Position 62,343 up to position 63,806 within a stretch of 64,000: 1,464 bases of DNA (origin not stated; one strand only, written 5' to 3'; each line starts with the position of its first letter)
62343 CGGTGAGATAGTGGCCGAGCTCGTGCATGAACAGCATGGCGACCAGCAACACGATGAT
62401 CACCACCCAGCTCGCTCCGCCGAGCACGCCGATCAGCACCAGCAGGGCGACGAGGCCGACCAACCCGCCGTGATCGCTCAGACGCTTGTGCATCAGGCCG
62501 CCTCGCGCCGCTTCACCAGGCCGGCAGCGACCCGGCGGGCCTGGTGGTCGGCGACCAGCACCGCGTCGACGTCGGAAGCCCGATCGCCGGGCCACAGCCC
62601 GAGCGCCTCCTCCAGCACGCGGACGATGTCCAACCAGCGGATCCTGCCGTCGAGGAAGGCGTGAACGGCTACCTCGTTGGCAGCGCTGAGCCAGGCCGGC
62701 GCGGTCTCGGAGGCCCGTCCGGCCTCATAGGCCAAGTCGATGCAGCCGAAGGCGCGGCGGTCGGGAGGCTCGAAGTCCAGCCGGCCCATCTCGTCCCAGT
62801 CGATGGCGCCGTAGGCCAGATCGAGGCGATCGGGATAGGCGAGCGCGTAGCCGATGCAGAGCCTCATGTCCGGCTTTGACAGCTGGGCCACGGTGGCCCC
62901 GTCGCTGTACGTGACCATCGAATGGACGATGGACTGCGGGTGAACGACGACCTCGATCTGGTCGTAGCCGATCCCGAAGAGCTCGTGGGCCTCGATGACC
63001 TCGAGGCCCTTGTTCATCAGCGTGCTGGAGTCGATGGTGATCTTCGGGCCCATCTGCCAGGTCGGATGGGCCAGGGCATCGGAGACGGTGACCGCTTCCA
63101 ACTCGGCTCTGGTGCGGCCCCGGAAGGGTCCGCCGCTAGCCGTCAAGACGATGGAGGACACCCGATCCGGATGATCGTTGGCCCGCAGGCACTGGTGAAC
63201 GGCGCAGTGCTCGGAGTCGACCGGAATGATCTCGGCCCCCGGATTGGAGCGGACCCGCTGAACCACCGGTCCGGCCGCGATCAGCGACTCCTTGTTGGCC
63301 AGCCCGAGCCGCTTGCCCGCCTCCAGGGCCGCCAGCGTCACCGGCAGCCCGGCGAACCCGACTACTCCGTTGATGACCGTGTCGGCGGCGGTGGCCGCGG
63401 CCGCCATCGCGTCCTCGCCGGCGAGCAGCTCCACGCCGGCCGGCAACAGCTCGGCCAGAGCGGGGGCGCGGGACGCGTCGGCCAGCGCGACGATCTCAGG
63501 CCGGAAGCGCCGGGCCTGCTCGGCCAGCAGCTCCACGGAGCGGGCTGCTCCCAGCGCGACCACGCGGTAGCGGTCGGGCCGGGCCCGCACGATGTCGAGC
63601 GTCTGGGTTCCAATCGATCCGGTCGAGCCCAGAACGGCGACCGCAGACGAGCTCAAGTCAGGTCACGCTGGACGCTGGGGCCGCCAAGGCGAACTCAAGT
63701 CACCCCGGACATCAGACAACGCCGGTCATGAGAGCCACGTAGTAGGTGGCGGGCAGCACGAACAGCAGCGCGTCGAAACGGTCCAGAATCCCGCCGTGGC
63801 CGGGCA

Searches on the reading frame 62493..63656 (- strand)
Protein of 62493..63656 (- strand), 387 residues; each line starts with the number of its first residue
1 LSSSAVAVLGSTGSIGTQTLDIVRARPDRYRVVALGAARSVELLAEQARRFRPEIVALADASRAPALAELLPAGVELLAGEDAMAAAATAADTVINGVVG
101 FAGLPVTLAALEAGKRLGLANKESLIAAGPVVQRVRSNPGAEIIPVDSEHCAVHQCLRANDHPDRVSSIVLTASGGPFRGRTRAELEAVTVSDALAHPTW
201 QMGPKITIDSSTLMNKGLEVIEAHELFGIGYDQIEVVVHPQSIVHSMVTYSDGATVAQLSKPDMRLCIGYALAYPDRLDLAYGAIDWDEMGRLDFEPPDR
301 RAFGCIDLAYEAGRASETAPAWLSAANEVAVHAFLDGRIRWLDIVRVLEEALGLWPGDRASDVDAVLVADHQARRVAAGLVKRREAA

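Call 10: search_protein_families(library=pfam, proteins=[window:62493-63656:-], max_evalue=0.001)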
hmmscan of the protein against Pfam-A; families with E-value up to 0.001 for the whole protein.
window:62493-63656:- (387 aa): 3 families
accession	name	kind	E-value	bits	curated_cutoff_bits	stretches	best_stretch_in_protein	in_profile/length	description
PF02670.22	DXP_reductoisom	-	7.3e-41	140.3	21.7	1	6-129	1-129/129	1-deoxy-D-xylulose 5-phosphate reductoisomerase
PF08436.17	DXP_redisom_C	-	7.6e-38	129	26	1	143-227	1-84/84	1-deoxy-D-xylulose 5-phosphate reductoisomerase C-terminal domain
PF13288.12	DXPR_C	-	1.5e-35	122.4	27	1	259-375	1-114/115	DXP reductoisomerase C-terminal domain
